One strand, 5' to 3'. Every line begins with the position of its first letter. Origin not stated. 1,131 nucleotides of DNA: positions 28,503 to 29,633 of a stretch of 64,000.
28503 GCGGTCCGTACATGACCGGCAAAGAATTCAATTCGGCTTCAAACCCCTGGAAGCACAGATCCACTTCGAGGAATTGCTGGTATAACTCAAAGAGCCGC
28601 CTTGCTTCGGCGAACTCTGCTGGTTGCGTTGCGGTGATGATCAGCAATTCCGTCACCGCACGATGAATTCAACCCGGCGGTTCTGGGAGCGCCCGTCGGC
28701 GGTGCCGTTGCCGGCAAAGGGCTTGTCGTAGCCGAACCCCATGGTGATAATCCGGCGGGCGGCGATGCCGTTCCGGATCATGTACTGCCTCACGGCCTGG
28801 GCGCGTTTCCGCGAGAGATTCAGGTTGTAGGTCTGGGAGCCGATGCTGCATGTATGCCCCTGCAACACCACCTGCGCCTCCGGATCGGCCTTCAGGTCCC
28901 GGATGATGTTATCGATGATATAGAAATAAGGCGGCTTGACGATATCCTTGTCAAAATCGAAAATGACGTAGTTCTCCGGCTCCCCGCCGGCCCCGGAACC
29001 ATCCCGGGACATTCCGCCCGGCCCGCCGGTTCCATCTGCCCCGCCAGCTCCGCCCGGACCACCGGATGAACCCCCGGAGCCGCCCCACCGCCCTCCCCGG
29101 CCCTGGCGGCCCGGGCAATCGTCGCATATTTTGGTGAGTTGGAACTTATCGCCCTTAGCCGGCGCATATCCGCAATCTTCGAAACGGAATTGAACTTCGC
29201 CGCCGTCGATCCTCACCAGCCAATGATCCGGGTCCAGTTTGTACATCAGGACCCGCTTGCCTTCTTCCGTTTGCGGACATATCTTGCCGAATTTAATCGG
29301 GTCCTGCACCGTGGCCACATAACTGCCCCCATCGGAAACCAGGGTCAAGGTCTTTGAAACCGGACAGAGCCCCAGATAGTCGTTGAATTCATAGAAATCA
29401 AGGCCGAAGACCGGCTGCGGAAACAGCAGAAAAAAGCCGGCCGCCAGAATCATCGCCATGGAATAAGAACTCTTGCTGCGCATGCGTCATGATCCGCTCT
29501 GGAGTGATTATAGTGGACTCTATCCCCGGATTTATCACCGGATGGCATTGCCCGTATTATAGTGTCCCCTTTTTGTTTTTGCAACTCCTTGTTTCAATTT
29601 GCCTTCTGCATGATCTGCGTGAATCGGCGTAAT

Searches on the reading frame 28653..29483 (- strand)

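Call 4: search_protein_families(library=pfam, proteins=[window:28653-29483:-], max_evalue=0.01)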
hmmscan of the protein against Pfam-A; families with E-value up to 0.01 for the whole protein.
window:28653-29483:- (276 aa): 1 family
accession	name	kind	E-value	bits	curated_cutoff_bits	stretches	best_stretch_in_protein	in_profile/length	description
PF00691.25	OmpA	-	4.7e-21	75.4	27.2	1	175-269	2-98/98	OmpA family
